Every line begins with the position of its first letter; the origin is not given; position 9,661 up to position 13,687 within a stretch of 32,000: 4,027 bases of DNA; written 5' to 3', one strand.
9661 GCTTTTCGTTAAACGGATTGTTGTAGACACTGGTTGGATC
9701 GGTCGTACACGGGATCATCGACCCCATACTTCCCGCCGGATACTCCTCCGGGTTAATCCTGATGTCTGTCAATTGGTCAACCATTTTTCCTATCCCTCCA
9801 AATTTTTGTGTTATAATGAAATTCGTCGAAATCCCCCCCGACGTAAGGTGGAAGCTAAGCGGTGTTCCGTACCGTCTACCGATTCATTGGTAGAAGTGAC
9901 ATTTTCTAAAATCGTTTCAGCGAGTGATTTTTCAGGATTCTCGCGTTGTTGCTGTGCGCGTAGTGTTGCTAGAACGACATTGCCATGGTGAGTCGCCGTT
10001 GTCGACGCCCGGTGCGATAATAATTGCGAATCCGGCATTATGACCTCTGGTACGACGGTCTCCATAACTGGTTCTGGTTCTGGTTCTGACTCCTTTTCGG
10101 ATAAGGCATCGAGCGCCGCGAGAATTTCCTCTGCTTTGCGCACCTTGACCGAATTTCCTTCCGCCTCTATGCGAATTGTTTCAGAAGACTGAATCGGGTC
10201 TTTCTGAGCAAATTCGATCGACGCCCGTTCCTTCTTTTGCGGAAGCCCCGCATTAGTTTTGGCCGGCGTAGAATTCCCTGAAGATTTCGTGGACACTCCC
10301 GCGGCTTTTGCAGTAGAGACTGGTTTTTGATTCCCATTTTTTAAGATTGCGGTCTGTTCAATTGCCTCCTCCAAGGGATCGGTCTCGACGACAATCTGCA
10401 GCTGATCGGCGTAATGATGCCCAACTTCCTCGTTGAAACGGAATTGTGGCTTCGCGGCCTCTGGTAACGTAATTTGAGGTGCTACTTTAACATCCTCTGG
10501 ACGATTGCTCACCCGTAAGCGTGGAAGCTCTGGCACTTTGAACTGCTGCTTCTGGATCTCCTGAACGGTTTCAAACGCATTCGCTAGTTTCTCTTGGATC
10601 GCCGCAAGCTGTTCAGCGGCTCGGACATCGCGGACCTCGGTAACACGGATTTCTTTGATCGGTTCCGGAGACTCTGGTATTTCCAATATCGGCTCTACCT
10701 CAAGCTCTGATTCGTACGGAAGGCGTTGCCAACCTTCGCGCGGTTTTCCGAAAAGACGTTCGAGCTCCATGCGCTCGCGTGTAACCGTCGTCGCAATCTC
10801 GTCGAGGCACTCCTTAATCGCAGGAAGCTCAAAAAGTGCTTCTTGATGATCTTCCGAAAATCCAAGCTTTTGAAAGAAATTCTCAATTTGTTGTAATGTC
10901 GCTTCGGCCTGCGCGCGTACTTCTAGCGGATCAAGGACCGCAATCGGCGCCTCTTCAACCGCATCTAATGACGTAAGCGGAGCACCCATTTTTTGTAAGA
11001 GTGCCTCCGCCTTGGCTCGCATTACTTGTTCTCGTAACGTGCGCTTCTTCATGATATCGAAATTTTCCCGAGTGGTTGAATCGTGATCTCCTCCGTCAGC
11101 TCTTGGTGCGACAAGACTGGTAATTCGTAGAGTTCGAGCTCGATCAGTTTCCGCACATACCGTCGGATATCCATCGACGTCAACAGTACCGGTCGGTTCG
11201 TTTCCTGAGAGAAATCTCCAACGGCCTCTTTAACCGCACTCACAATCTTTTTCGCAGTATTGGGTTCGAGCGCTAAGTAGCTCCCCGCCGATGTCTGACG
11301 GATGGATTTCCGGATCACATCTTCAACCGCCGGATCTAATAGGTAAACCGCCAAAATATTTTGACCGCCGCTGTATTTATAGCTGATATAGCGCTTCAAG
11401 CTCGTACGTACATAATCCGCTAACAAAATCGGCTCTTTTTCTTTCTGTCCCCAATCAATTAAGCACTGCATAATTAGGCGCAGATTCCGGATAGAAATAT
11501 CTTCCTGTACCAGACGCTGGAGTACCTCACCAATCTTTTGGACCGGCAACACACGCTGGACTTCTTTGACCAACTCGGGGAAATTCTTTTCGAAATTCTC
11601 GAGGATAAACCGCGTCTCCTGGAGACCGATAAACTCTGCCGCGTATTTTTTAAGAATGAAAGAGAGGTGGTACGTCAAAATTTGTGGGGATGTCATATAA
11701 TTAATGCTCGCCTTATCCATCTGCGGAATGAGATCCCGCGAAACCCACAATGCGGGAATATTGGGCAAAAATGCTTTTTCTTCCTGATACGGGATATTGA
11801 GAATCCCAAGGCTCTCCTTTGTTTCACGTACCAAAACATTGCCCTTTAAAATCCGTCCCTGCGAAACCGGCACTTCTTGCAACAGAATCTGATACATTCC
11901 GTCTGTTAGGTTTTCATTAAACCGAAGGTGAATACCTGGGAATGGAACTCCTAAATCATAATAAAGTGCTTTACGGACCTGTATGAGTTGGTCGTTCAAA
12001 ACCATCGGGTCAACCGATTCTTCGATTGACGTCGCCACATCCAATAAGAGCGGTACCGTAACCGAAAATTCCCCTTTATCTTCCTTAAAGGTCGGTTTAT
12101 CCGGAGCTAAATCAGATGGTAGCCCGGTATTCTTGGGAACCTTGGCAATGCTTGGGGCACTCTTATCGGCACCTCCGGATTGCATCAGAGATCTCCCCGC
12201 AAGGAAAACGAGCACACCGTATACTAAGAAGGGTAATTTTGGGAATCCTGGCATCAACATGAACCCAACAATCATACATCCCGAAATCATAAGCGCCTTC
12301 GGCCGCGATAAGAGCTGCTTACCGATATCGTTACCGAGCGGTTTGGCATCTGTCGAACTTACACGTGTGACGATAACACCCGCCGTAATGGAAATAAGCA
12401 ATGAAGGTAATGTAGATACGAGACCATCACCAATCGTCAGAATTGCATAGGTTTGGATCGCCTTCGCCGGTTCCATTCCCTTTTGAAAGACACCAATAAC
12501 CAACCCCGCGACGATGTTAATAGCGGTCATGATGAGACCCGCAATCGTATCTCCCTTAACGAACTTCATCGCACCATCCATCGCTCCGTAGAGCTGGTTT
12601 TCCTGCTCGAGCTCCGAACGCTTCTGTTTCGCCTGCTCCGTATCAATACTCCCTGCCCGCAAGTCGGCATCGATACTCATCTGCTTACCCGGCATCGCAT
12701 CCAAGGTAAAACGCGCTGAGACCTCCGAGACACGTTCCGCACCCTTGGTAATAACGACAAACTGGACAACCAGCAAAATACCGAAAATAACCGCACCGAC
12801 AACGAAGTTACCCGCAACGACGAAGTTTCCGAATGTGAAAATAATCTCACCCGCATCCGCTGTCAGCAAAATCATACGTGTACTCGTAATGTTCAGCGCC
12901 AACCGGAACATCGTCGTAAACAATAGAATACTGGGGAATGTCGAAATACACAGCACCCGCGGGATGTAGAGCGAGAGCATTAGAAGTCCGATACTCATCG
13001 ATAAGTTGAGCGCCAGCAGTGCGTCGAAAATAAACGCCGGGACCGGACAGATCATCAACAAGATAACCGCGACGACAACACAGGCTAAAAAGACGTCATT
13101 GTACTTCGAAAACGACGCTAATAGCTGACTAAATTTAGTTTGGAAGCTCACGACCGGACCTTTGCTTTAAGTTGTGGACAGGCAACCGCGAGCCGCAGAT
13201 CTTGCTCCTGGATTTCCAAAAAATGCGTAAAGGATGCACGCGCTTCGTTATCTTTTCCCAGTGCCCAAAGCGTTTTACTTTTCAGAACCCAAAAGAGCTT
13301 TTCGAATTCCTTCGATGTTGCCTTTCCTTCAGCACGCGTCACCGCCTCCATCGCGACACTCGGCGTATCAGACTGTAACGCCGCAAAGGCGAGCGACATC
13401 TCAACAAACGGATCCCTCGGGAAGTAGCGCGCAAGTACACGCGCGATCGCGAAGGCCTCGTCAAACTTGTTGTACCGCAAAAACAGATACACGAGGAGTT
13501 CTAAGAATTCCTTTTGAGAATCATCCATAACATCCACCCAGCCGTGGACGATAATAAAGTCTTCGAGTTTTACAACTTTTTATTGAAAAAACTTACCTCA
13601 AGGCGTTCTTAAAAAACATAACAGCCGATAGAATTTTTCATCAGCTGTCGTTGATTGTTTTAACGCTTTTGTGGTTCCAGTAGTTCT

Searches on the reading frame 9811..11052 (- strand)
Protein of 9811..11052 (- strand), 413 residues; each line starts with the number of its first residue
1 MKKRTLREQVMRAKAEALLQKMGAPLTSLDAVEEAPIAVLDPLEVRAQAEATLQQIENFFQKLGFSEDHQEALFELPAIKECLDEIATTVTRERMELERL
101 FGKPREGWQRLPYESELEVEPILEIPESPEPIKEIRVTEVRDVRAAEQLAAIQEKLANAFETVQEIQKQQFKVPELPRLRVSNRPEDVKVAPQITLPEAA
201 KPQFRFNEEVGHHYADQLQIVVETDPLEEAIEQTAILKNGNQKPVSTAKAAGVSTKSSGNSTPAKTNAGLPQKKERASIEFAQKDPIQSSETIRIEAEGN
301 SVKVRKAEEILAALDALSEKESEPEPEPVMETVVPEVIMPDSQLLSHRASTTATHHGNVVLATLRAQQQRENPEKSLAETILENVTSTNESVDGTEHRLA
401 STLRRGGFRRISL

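Call 21: search_protein_families(library=pfam, proteins=[window:9811-11052:-], max_evalue=0.01)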
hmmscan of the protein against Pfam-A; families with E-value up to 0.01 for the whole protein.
window:9811-11052:- (413 aa): 0 families

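Call 70: search_protein_families(library=ncbifam, proteins=[window:9811-11052:-], max_evalue=0.1)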
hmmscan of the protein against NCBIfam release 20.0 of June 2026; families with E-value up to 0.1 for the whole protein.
window:9811-11052:- (413 aa): 1 family
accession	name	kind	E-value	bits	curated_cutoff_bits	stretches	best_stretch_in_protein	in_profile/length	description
TIGR04383.1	acidic_w_LPXTA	equivalog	0.054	12.8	50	0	13-75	90-148/320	processed acidic surface protein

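Call 71: search_solved_structures(query=window:9811-11052:-, max_evalue=10)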
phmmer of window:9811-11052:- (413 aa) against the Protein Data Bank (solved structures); distinct sequences matched with E-value up to 10: 0.

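Call 90: search_protein_families(library=padloc, proteins=[window:9811-11052:-], max_evalue=0.1)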
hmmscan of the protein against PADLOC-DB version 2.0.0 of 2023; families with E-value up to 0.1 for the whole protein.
window:9811-11052:- (413 aa): 0 families

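Call 91: search_protein_families(library=phrogs, proteins=[window:9811-11052:-], max_evalue=0.1)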
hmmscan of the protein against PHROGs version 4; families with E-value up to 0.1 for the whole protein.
window:9811-11052:- (413 aa): 0 families
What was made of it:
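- On Any Pfam / NCBIfam / PHROG / PADLOC family: PHROGs gave none (call 91).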

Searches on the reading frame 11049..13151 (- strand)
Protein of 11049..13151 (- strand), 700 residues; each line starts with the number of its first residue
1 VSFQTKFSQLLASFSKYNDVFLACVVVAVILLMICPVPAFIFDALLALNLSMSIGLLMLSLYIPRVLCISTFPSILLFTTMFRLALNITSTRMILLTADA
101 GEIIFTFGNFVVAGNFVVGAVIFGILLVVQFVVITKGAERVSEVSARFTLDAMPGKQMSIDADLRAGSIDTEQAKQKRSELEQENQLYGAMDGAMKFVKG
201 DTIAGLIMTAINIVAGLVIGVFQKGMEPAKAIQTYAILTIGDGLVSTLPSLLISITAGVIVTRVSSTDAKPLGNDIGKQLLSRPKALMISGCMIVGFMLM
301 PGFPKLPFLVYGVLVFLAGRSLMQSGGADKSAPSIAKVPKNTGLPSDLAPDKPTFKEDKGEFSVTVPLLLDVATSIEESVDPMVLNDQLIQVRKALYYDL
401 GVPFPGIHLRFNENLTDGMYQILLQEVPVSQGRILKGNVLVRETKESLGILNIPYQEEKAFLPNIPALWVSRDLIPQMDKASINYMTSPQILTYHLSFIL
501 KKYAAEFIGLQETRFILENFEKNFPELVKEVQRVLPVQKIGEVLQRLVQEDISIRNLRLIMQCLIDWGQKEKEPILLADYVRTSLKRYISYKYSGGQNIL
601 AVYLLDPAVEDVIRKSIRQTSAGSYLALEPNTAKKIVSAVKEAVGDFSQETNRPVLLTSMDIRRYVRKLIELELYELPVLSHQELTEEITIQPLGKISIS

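Call 3: search_protein_families(library=pfam, proteins=[window:11049-13151:-], max_evalue=1)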
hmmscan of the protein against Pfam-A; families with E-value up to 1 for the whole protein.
window:11049-13151:- (700 aa): 3 families
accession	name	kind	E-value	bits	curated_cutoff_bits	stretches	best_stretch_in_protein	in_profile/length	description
PF00771.25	FHIPEP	-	4.4e-225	749.5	29.1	1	29-689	1-656/657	FHIPEP family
PF11836.14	Phage_TAC_11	-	0.21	12.1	27.8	0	529-586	23-80/96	Phage tail tube protein, GTA-gp10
PF19616.4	DUF6121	-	0.36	11.2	27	1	79-141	77-138/155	Family of unknown function (DUF6121)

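Call 4: search_protein_families(library=ncbifam, proteins=[window:11049-13151:-], max_evalue=1)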
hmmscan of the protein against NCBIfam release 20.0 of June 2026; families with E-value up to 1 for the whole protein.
window:11049-13151:- (700 aa): 8 families
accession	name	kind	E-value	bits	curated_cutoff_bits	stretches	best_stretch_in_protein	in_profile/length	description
TIGR01399.1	hrcV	equivalog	6e-265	880.9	692.25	1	17-697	2-677/677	type III secretion system export apparatus subunit SctV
NF009363.0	PRK12720.1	equivalog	8.4e-212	705.3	993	1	6-699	5-673/683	EscV/YscV/HrcV family type III secretion system export apparatus protein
NF011865.0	PRK15337.1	equivalog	2.3e-204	680.6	800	1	8-695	3-684/686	EscV/YscV/HrcV family type III secretion system export apparatus protein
TIGR01398.1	FlhA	equivalog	1.4e-188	628.4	772.1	1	18-697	2-678/678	flagellar biosynthesis protein FlhA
NF004571.0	PRK05910.1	equivalog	8.1e-73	245.8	670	2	23-321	13-304/584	type III secretion system protein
NF011443.0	PRK14869.1-5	equivalog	0.0088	14.5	335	1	511-562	47-96/546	putative manganese-dependent inorganic diphosphatase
TIGR00540.1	TPR_hemY_coli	hypoth_equivalog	0.099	11.4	142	1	95-167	19-90/385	heme biosynthesis-associated TPR protein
TIGR00644.1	recJ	equivalog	0.15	10.3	396.9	1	513-589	407-483/546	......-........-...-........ exonuclease RecJ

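Call 93: search_solved_structures(query=window:11049-13151:-, max_evalue=1e-20)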
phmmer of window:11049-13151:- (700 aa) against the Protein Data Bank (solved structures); distinct sequences matched with E-value up to 1e-20: 23.
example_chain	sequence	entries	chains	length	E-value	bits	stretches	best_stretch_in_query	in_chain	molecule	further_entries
7alw_A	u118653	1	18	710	6.1e-243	811.3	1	15-698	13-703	Low calcium response protein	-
7awa_A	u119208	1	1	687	4.7e-139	468.1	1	11-699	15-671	Secretion system apparatus protein SsaV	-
7qij_AA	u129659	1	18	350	3.4e-122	412.5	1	360-698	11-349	Low calcium response locus protein D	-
36hw_A2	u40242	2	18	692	4.8e-119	402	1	25-691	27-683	Flagellar biosynthesis protein FlhA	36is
7amy_A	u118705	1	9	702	1.3e-102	347.8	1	5-697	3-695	Flagellar biosynthesis protein FlhA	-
12dv_B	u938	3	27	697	5e-99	335.9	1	16-697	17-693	Flagellar biosynthesis protein FlhA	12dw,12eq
6wa6_A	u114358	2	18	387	3.4e-91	310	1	354-699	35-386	Low calcium response locus protein D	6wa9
7feb_E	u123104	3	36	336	2.2e-50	175.2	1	389-699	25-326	Secretion system apparatus protein SsaV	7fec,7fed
7osl_A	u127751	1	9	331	3e-49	171.4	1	367-697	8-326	Translocator EscV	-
7k08_A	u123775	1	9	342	3.3e-49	171.3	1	367-697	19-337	Translocator EscV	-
2x49_A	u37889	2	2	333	3.2e-48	168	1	363-691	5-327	INVASION PROTEIN INVA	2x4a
4a5p_A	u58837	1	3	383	2.9e-45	158.3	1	363-694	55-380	PROTEIN MXIA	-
3mix_A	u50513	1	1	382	3e-41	145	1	385-698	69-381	Flagellar biosynthesis protein flhA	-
6ai3_A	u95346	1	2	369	3.3e-26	95.3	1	387-691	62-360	Flagellar biosynthesis protein FlhA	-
6ai1_A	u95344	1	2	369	4.2e-26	95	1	387-691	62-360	Flagellar biosynthesis protein FlhA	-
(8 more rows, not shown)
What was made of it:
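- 11049..13151 (-): Context, not part of the family: sctV export-gate gene, Ysc/LcrD type. TIGR01399 881 bits (call 4); best PDB match is 7ALW 'Low calcium response protein' at 811 bits (call 93).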

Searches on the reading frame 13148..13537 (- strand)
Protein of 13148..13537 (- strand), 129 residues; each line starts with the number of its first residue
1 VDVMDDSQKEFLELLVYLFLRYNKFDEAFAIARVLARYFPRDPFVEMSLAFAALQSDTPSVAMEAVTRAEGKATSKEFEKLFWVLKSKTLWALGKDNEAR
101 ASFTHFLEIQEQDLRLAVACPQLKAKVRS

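Call 3: search_protein_families(library=pfam, proteins=[window:13148-13537:-], max_evalue=1)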
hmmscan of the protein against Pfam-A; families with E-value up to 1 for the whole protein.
window:13148-13537:- (129 aa): 3 families
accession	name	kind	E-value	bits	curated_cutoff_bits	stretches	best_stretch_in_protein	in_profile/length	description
PF13181.12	TPR_8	-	0.004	17.6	25.7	1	83-112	4-33/34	Tetratricopeptide repeat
PF13371.12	TPR_9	-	0.0054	17.2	35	1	18-65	4-51/73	Tetratricopeptide repeat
PF13428.12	TPR_14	-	0.0063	17.5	23.5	0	12-49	4-41/44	Tetratricopeptide repeat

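Call 4: search_protein_families(library=ncbifam, proteins=[window:13148-13537:-], max_evalue=1)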
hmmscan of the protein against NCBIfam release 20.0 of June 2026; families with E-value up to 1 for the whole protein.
window:13148-13537:- (129 aa): 2 families
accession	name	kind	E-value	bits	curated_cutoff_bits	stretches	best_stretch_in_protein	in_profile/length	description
NF052415.1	T3SS_chap_SctY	equivalog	2.4e-22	79.4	70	1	4-108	1-105/106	type III secretion apparatus assembly chaperone SctY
TIGR02917.1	PEP_TPR_lipo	equivalog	0.0048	14.8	312.2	1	14-119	674-775/899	XrtA/PEP-CTERM system TPR-repeat protein PrsT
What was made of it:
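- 13148..13537 (-): Context, not part of the family: sctY (TPR chaperone). NCBIfam NF052415 at 2.4e-22, 79.4 bits, above the cut-off of 70 (call 4).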

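Call 74: search_dna_similar(query=window:13148-13537:-, collection=plasmids, mode=protein, max_evalue=0.001, max_rows=10)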
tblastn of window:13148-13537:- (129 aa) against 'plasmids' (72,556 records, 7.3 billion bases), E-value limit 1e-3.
Records with a match: 5; places in all: 5; records where one place covers at least 80% of the query: 0.
Best place of each record, by identity: <60% 5.
By first word of the organism name: Sinorhizobium 4; Ensifer 1.
By predicted mobility (MOB-suite, as given by PLSDB): conjugative 3; non-mobilizable 2.
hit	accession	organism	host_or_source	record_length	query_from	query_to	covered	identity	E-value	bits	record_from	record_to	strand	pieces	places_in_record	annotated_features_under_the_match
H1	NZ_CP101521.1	Ensifer adhaerens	cell cuture,rhizosphere soil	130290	10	107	76%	33.7%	6e-4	45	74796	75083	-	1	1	hypothetical protein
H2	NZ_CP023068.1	Sinorhizobium sojae CCBAU 05684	G.max,nodule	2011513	10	108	77%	31.3%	7e-5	48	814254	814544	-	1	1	record has no annotation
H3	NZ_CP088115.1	Sinorhizobium meliloti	cell culture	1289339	10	108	77%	29.3%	4e-4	45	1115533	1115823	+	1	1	none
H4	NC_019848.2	Sinorhizobium meliloti GR4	-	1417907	10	108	77%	29.3%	4e-4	45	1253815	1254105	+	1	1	record has no annotation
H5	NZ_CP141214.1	Sinorhizobium meliloti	alfalfa,Isolate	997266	10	108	77%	29.3%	6e-4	45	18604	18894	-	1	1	type III secretion protein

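Call 75: get_annotated_region(hit=H1, flank=6000)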
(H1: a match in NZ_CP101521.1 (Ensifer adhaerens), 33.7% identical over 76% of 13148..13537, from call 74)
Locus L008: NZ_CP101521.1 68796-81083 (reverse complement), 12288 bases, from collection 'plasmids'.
description: Ensifer adhaerens strain NER9 plasmid pD, complete sequence
organism: Ensifer adhaerens (NCBI taxid 106592)
taxonomy: Bacteria; Pseudomonadota; Alphaproteobacteria; Hyphomicrobiales; Rhizobiaceae; Ensifer; Ensifer adhaerens
host: -; source: cell cuture,rhizosphere soil; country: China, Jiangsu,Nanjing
typing (MOB-suite, as given by PLSDB): non-mobilizable
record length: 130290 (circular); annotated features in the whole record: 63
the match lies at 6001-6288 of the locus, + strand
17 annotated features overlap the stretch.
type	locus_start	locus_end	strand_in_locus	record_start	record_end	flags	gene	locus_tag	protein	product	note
CDS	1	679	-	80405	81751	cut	-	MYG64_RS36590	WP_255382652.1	FliI/YscN family ATPase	-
CDS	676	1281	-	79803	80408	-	-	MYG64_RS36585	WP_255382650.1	FliH/SctL family protein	-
CDS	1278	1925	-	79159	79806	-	-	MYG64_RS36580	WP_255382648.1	type III secretion protein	-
CDS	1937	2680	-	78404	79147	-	sctJ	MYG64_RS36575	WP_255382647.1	type III secretion system inner membrane ring lipoprotein SctJ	GO:0030254 - protein secretion by the type III secretion system [Evidence IEA]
CDS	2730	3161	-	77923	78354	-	-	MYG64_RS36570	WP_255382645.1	hypothetical protein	-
CDS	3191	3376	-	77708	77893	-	-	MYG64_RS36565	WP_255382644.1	hypothetical protein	-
CDS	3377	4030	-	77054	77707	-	-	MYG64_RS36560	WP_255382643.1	type III secretion protein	-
CDS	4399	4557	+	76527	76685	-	-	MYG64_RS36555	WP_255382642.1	hypothetical protein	-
CDS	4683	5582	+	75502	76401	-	-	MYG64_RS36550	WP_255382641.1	FHA domain-containing protein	-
CDS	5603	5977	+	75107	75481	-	-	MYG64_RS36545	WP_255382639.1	hypothetical protein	-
CDS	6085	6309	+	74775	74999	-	-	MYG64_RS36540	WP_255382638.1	hypothetical protein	-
CDS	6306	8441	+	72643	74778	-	sctV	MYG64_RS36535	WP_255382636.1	type III secretion system export apparatus subunit SctV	GO:0009306 - protein secretion [Evidence IEA]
CDS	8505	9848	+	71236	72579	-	-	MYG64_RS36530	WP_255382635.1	type II and III secretion system protein family protein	-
CDS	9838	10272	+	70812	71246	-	-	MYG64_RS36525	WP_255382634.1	hypothetical protein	-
CDS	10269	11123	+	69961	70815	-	-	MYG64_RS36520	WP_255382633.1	tetratricopeptide repeat protein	-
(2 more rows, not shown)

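Call 77: search_protein_families(library=pfam, proteins=[L008:5603-5977:+, L008:6001-6309:+], max_evalue=1)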
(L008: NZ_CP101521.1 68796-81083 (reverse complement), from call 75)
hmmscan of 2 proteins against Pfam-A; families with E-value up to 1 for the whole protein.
L008:5603-5977:+ (124 aa): 0 families

L008:6001-6309:+ (102 aa): 10 families
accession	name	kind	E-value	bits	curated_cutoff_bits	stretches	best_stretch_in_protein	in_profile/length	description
PF13428.12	TPR_14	-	0.00034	21.5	23.5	2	2-42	3-43/44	Tetratricopeptide repeat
PF07719.23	TPR_2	-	0.00036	20.9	27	1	73-97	5-29/34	Tetratricopeptide repeat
PF14559.12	TPR_19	-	0.0018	19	25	1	26-61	17-52/68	Tetratricopeptide repeat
PF13181.12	TPR_8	-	0.0082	16.7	25.7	0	74-99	6-31/34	Tetratricopeptide repeat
PF13432.12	TPR_16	-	0.025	15.4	32.7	2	40-100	3-62/65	Tetratricopeptide repeat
PF13431.12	TPR_17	-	0.025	15.3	24.4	0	25-53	4-32/34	Tetratricopeptide repeat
PF07721.20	TPR_4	-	0.12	13.5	27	1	69-91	1-23/26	Tetratricopeptide repeat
PF00823.25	PPE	-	0.17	12.3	26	1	35-101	46-102/165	PPE family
PF13371.12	TPR_9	-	0.19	12.2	35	1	7-59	2-54/73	Tetratricopeptide repeat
PF13424.12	TPR_12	-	0.63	10.7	30.1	0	71-99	47-75/77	Tetratricopeptide repeat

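Call 95: search_solved_structures(query=window:13148-13537:-, max_evalue=1, show_alignments=1)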
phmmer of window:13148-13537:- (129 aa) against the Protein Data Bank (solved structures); distinct sequences matched with E-value up to 1: 3.
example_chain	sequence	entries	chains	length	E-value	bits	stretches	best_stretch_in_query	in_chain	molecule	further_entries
9h80_M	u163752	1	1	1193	0.087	16.3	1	29-109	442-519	PelB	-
8sxe_C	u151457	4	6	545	0.12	15.8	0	16-57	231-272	TPR repeat-containing protein PA4667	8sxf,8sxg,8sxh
7rqf_A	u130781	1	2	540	0.14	15.6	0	16-57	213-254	TPR repeat-containing protein PA4667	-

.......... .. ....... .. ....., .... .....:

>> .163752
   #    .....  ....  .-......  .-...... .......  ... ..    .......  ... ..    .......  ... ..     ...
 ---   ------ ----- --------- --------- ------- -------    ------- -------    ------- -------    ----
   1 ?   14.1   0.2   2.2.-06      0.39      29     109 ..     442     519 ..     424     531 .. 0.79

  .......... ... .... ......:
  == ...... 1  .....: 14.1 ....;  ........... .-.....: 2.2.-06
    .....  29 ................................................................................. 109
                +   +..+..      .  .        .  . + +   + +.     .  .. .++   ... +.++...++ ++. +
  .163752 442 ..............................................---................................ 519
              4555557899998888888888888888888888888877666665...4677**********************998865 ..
